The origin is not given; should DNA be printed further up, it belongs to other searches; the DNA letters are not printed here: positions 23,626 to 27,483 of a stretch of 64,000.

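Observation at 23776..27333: Full-length reverse gyrase encoded in a CPR-like bacterial genome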

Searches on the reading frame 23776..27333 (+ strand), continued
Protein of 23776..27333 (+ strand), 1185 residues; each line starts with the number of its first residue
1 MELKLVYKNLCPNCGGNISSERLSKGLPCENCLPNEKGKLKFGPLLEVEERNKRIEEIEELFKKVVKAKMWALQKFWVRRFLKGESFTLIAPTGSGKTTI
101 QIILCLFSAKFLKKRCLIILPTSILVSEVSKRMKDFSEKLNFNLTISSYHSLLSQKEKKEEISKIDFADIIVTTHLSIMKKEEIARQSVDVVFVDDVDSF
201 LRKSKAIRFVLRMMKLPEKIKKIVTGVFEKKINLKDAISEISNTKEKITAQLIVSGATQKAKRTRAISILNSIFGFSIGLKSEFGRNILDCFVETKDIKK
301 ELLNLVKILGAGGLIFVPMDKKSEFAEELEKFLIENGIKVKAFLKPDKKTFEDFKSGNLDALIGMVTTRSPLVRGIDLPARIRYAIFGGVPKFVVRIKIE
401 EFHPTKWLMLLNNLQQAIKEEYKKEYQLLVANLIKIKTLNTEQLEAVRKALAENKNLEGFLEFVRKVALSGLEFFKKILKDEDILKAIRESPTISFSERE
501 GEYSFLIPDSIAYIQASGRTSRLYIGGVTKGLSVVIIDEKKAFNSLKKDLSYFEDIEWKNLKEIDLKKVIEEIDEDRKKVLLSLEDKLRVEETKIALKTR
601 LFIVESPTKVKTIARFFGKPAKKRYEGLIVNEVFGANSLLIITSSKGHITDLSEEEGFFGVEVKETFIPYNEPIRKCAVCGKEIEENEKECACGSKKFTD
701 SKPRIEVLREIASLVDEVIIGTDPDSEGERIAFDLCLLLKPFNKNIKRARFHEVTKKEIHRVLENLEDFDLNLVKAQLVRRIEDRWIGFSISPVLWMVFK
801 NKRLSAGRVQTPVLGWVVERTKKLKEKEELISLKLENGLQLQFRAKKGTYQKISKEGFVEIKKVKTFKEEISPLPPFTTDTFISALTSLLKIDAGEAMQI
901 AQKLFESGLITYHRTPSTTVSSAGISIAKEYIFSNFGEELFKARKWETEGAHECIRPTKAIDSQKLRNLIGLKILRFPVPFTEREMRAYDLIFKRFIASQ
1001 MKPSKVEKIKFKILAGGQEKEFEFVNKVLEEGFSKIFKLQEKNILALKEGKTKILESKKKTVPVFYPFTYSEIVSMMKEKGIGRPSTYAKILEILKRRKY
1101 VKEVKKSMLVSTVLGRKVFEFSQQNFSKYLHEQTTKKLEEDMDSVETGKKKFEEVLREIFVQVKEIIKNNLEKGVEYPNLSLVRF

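Call 50: find_encoding_contigs(protein=P0003, flank=1000, max_places=2)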
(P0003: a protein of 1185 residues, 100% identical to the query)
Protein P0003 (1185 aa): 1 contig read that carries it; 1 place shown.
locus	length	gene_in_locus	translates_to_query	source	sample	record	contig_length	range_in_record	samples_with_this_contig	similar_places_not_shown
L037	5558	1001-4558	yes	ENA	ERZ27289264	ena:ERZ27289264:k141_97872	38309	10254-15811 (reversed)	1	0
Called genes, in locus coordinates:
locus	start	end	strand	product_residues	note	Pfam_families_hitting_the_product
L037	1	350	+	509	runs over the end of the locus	PF10502:Peptidase_S26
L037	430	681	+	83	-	PF15919:HicB_lk_antitox, PF15970:HicB-like_2 (faint)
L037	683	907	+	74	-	PF07927:HicA_toxin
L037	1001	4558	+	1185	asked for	PF17915:zf_Rg, PF00270:DEAD, PF04851:ResIII, PF01751:Toprim, PF01131:Topoisom_bac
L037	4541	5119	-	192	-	-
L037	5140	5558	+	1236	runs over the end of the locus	PF00270:DEAD, PF01079:Hint (weak), PF14890:Intein_splicing, PF14528:LAGLIDADG_3, PF20470:HTH_61 (weak), PF21280:Helicase_dom4_arc, PF14520:HHH_5 (faint)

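Call 51: find_encoding_contigs(protein=P0002, flank=1000, max_places=2)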
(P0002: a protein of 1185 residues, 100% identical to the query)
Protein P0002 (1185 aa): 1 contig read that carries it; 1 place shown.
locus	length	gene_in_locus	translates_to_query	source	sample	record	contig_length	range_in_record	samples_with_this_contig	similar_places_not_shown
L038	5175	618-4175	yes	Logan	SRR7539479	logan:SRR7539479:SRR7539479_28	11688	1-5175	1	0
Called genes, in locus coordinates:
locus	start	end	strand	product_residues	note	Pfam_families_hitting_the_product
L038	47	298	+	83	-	PF15919:HicB_lk_antitox, PF15970:HicB-like_2 (faint)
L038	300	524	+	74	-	PF07927:HicA_toxin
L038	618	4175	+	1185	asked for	PF17915:zf_Rg, PF00270:DEAD, PF04851:ResIII, PF01751:Toprim, PF01131:Topoisom_bac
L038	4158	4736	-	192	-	-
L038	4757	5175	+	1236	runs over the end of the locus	PF00270:DEAD, PF01079:Hint (weak), PF14890:Intein_splicing, PF14528:LAGLIDADG_3, PF20470:HTH_61 (weak), PF21280:Helicase_dom4_arc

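Call 65: find_related_loci(query=window:23776-27333:+, collection=viral_contigs, flank=5000)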
Query window:23776-27333:+ (1185 aa) in viral_contigs; peptide patterns used: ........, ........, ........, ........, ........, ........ (x = any residue, [..] = any of these).
39 stretches matched a pattern, but none encodes a relative of the query by tblastn (E <= 1e-3).

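Call 85: predict_structure(alignment_id=A1)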
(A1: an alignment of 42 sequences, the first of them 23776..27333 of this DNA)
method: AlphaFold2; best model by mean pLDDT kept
length: 1185 residues; sequences in the alignment: 42
mean_pLDDT: 87.6   pTM: 0.84
mean pLDDT of the five models: 87.6, 85.9, 84.6, 82.5, 82.0
residues with pLDDT >= 90: 589; 70-90: 531; 50-70: 59; < 50: 6
segments of 3 or more residues with pLDDT < 50: 1183-1185
pLDDT, mean of each block of 10 residues (from residue 1): 85 95 94 90 93 94 85 87 85 75 95 93 85 93 93 88 92 90 90 81 76 90 86 86 80 72 72 71 73 92 94 94 93 95 85 89 90 78 94 88 89 86 89 88 90 90 93 91 88 86 87 89 74 95 91 83 91 88 71 66 93 84 80 80 92 86 89 84 71 79 93 95 92 96 94 89 90 93 89 92 87 94 90 87 89 87 91 92 90 89 94 88 91 90 78 88 89 81 93 96 94 88 91 90 80 89 89 89 85 90 87 95 92 90 91 93 91 81 51
secondary structure, 60 per line:
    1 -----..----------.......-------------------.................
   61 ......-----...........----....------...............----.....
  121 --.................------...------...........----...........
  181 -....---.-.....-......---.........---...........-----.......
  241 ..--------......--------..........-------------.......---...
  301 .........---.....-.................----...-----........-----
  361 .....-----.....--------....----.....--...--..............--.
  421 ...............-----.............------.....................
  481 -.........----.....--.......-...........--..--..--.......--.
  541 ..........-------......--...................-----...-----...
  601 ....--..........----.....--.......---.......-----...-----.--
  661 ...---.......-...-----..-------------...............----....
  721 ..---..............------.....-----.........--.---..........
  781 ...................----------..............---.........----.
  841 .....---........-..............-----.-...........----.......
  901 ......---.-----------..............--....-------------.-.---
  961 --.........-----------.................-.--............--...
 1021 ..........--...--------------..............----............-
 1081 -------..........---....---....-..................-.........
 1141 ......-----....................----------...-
elements in order (helices of 4 or more, strands of 3 or more residues): H20-24 H44-66 H72-82 E87-90 H97-111 E116-120 H123-139 E146-148 H155-165 E170-174 H175-180 H182-185 E191-195 H197-202 H206-213 H218-228 H234-242 E251-256 H265-274 E288-294 H298-309 E313-317 H319-335 E340-342 H348-355 E361-365 H371-375 E384-387 E392-396 H404-417 H420-435 H441-453 H460-480 H482-490 E495-499 E502-508 H510-520 E531-537 H540-550 E558-560 H566-584 E598-604 H607-616 E621-625 E628-634 E638-644 E650-652 E661-663 E667-673 E675-677 E698-700 H701-712 E717-722 H726-739 E746-750 H756-764 H771-799 H810-823 E827-835 E840-845 H849-856 E858-871 H879-889 H894-906 H922-935 H963-971 H983-999 E1004-1015 E1018-1030 E1050-1063 H1070-1079 H1088-1097 E1101-1104 E1108-1111 H1113-1130 H1132-1146 H1152-1171

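Call 87: fold_search(model_id=the predicted structure, library=pdb)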
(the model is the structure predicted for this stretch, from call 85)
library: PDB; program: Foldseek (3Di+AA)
matches with E <= 10: 1553; with E <= 0.001: 590
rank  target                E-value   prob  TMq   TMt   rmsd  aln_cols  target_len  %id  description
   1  7fsf                  2.1e-91  1.00  0.82  0.88   4.7      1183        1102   32  CRYSTAL STRUCTURE OF T. MARITIMA REVERSE GYRASE ACTIVE SITE VARIANT Y851F (released 2023-05-10)
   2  4ddt                  3.5e-88  1.00  0.82  0.88   5.0      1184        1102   32  Thermotoga maritima reverse gyrase, C2 FORM 2 (released 2012-12-26)
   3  8ofb                  1.8e-87  1.00  0.79  0.90   3.9      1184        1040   31  Crystal Structure of T. maritima reverse gyrase with a minimal latch, hexagonal form (released 2023-04-26)
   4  1gku                  3.4e-77  1.00  0.75  0.87   4.6      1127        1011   34  Reverse gyrase from Archaeoglobus fulgidus (released 2002-02-11)
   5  1gl9_B                3.5e-75  1.00  0.77  0.89   3.8      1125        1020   35  Archaeoglobus fulgidus reverse gyrase complexed with ADPNP (released 2002-02-11)
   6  1gl9_C                2.8e-72  1.00  0.75  0.87   4.7      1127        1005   34  Archaeoglobus fulgidus reverse gyrase complexed with ADPNP (released 2002-02-11)
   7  1mw9                  2.6e-36  1.00  0.39  0.80   5.2       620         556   25  Crystal Structure of H365R mutant of 67 kDA N-terminal fragment of E. coli DNA Topoisomerase I (released 2003-10-14)
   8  1cy8                  5.9e-36  1.00  0.39  0.78   5.6       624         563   25  COMPLEX OF E.COLI DNA TOPOISOMERASE I WITH 5'-THYMIDINE MONOPHOSPHATE AND 3'-THYMIDINE MONOPHOSPHATE (released 2000-03-08)
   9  4rul_A                1.0e-35  1.00  0.39  0.55   4.5       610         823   25  Crystal structure of full-length E.Coli topoisomerase I in complex with ssDNA (released 2015-11-04)
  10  1cy6                  1.4e-35  1.00  0.39  0.79   5.4       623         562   24  COMPLEX OF E.COLI DNA TOPOISOMERASE I WITH 3' THYMIDINE MONOPHOSPHATE (released 2000-03-08)
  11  3pwt                  2.6e-35  1.00  0.39  0.79   5.2       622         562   24  Crystal structure of mutant E.coli topoisomerase IA (released 2010-12-29)
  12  1ecl                  5.5e-35  1.00  0.38  0.79   4.7       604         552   25  AMINO TERMINAL 67KDA DOMAIN OF ESCHERICHIA COLI DNA TOPOISOMERASE I (RESIDUES 2-590 OF MATURE PROTEIN) CLONING ARTIFACT  (released 1995-07-31)
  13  1cy2                  7.3e-35  1.00  0.39  0.80   5.2       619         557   25  COMPLEX OF E.COLI DNA TOPOISOMERASE I WITH TPTPTP3' (released 2000-03-08)
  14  1mw8_X                8.0e-35  1.00  0.40  0.81   4.9       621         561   24  Crystal Structure of a Complex between H365R mutant of 67 kDA N-terminal fragment of E. coli DNA Topoisomerase I and 5 (released 2003-10-14)
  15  1cy7                  1.1e-34  1.00  0.39  0.78   5.4       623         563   24  COMPLEX OF E.COLI DNA TOPOISOMERASE I WITH 5'-THYMIDINE MONOPHOSPHATE (released 2000-03-08)
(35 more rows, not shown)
